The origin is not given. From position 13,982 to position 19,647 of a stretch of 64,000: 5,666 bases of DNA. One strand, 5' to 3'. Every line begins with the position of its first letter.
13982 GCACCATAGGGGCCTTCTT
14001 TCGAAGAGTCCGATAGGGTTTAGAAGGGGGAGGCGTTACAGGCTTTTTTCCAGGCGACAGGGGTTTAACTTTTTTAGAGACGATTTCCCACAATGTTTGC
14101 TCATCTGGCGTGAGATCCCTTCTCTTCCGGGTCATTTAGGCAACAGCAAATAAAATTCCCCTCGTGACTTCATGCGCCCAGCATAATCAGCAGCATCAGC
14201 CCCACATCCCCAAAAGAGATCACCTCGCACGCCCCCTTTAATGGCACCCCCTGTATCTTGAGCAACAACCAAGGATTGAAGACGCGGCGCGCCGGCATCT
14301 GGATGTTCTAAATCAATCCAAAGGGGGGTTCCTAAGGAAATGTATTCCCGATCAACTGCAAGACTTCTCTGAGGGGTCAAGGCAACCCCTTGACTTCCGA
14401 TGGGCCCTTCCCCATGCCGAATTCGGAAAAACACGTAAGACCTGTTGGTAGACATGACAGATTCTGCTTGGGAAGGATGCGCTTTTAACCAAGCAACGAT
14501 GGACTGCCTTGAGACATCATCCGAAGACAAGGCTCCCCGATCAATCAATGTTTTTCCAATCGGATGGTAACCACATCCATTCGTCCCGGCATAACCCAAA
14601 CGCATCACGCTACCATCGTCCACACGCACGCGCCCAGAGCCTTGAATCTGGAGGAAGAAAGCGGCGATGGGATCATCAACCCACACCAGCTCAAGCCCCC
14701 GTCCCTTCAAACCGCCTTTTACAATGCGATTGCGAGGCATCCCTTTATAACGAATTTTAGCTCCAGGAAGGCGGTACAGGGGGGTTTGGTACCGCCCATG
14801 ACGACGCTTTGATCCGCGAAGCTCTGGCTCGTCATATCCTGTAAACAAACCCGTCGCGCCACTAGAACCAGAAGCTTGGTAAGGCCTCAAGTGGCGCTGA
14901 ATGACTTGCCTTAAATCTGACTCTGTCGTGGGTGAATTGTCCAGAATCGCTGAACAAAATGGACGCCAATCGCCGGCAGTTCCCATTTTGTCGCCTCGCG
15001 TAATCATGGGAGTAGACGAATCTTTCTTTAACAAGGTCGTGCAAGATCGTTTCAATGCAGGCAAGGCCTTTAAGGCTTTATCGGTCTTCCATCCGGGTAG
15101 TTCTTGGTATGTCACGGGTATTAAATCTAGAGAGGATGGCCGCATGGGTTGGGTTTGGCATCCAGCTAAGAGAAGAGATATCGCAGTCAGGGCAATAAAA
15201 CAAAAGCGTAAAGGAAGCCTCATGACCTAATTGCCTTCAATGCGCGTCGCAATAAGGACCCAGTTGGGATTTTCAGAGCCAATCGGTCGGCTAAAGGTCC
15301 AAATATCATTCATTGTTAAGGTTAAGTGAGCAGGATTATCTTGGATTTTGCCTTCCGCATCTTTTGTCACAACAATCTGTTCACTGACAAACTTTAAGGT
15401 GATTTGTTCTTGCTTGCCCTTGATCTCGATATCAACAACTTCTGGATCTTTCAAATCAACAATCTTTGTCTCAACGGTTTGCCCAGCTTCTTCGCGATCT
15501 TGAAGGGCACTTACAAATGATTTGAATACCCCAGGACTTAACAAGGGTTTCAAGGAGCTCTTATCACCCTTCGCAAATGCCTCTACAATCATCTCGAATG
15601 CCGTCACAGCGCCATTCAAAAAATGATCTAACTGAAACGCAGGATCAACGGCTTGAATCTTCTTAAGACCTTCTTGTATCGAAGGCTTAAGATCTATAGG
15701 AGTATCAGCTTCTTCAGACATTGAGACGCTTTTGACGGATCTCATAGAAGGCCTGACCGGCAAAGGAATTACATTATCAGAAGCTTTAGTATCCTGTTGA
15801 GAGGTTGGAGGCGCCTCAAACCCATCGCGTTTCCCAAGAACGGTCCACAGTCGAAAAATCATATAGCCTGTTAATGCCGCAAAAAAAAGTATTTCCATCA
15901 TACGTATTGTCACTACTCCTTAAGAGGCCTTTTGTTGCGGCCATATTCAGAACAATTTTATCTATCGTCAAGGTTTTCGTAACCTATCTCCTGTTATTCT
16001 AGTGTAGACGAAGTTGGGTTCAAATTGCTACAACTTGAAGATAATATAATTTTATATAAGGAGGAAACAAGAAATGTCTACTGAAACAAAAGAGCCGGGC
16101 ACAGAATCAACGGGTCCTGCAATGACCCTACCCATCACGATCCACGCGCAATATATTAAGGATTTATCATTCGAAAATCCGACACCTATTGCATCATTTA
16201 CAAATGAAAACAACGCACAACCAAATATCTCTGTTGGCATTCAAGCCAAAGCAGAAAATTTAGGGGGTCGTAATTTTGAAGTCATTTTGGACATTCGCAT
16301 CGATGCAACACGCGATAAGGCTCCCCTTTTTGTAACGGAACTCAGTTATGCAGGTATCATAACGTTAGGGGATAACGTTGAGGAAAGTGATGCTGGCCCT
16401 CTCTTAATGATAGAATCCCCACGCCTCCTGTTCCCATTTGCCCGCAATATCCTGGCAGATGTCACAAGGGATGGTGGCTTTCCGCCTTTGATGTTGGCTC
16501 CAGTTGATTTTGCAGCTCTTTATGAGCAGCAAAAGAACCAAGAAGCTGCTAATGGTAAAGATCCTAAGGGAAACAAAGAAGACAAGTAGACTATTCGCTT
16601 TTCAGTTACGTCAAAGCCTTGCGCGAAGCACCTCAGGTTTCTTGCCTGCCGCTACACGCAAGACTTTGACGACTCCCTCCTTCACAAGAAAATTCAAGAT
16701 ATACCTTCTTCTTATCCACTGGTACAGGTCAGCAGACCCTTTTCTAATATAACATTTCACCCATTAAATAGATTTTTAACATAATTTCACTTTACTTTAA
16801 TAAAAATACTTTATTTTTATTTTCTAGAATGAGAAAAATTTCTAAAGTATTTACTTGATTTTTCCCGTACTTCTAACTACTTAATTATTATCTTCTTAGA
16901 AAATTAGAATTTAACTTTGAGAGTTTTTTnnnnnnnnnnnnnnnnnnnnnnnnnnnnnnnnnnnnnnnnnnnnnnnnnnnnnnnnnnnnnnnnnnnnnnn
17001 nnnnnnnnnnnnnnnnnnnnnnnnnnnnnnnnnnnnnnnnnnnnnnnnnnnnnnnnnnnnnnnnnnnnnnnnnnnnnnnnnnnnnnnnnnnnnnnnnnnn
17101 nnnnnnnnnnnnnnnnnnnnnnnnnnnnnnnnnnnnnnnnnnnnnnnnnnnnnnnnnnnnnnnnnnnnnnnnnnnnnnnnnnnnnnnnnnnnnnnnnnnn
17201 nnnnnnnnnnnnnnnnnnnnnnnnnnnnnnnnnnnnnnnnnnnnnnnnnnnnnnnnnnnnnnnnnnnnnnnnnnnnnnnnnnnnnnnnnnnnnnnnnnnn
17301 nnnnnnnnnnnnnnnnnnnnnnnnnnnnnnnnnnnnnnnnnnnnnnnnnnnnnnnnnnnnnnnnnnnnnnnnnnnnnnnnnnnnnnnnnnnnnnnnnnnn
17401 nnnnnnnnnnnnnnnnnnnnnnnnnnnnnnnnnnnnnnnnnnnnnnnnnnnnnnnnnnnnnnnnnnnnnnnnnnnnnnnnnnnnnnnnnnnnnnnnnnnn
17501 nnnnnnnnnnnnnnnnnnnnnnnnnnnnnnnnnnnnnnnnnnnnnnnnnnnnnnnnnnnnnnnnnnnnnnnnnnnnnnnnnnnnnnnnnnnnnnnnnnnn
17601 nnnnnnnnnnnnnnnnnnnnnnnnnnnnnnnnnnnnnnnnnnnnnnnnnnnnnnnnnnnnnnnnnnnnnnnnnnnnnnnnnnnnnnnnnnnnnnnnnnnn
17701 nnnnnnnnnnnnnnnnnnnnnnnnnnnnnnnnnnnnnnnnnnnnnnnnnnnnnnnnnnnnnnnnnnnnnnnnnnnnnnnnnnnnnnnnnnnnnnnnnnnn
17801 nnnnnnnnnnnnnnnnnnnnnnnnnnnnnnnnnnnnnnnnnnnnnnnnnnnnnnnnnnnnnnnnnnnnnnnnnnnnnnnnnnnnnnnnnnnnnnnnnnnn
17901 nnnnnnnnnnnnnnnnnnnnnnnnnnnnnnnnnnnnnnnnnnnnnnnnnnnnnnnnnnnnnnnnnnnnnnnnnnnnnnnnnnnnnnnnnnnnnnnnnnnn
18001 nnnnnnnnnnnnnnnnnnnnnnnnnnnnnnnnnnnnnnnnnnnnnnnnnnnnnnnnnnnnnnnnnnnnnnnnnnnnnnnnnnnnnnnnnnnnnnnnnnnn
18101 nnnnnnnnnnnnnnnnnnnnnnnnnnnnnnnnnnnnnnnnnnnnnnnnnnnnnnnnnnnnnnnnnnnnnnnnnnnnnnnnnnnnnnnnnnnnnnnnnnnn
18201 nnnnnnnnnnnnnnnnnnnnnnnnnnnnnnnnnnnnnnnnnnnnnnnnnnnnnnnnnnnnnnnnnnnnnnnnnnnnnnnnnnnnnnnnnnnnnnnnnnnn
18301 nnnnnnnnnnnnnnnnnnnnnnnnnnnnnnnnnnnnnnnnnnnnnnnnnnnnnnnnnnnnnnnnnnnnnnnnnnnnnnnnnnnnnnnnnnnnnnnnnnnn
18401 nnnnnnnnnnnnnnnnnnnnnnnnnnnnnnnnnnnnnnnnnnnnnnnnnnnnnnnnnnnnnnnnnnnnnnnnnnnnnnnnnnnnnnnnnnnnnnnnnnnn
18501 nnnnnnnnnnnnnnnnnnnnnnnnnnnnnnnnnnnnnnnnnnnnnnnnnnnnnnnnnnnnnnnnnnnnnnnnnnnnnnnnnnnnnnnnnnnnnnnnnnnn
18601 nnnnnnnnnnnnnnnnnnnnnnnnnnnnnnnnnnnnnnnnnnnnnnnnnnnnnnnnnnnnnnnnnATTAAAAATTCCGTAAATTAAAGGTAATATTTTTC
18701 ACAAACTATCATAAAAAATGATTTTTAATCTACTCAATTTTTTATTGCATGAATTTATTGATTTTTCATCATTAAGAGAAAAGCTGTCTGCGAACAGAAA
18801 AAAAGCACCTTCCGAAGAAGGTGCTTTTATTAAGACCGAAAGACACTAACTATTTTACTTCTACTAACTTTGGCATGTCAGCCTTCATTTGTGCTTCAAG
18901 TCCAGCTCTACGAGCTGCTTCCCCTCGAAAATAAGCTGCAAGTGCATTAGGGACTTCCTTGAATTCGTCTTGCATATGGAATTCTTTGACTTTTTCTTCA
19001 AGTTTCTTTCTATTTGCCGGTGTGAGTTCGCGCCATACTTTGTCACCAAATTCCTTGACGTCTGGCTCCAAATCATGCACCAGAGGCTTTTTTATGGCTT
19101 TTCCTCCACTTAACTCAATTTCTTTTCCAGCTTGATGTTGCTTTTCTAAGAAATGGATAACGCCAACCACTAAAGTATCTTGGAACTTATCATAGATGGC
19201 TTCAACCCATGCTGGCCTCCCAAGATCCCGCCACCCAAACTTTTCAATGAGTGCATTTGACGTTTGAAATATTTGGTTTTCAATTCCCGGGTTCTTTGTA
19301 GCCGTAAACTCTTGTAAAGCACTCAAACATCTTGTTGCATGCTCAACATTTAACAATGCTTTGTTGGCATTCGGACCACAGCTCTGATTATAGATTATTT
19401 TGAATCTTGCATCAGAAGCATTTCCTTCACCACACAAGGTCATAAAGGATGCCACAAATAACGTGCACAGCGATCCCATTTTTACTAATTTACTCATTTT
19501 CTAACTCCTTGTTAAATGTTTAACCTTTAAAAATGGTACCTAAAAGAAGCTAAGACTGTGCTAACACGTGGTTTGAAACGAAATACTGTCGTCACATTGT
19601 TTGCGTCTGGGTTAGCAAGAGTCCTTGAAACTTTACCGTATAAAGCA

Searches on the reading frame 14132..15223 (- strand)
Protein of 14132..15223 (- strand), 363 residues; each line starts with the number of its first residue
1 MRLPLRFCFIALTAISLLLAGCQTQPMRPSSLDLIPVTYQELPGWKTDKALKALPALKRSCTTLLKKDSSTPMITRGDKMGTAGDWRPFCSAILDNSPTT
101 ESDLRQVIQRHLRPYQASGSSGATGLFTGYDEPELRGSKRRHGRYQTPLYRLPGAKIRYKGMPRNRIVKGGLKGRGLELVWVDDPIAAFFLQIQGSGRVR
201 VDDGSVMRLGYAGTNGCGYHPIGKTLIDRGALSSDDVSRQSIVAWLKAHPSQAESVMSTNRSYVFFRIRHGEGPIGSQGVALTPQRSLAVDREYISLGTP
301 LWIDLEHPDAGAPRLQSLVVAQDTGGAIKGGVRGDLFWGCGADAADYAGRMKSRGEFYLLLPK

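Call 16: search_protein_families(library=pfam, proteins=[window:14132-15223:-], max_evalue=0.01)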
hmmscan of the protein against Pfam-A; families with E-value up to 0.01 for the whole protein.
window:14132-15223:- (363 aa): 2 families
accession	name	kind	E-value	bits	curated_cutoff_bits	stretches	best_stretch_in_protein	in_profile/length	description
PF03562.22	MltA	-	4.2e-45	154.1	24.3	1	126-267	1-163/163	MltA specific insert domain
PF06725.17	3D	-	5.7e-21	75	23.8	1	286-360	1-71/72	3D domain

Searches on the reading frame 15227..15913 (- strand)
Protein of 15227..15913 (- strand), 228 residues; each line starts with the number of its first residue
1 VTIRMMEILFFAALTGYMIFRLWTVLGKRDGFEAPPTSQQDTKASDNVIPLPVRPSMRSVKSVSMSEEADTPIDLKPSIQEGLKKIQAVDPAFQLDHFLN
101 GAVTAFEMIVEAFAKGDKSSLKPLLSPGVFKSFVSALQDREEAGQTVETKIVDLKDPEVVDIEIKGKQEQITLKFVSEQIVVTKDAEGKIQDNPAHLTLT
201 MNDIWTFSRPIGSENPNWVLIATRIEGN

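Call 75: search_protein_families(library=pfam, proteins=[window:15227-15913:-], max_evalue=1)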
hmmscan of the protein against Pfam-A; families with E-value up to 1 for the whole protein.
window:15227-15913:- (228 aa): 1 family
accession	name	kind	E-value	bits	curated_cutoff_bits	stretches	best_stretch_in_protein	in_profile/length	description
PF04280.21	Tim44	-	1.9e-41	142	29.6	1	80-223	2-145/147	Tim44-like domain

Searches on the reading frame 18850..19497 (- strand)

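Call 75: search_protein_families(library=pfam, proteins=[window:18850-19497:-], max_evalue=1)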
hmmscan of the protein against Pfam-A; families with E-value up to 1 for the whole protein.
window:18850-19497:- (215 aa): 3 families
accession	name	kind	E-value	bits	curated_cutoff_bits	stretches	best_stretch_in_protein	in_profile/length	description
PF22521.2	HypF_C_2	-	0.12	12.6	27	1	90-162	158-233/241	Carbamoyltransferase, Kae1-like Domain, second subdomain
PF04119.17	HSP9_HSP12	-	0.21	12.5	26.3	1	148-173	7-32/59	Heat shock protein 9/12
PF04673.18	Cyclase_polyket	-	0.23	12.2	24.4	0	114-158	48-92/104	Polyketide synthesis cyclase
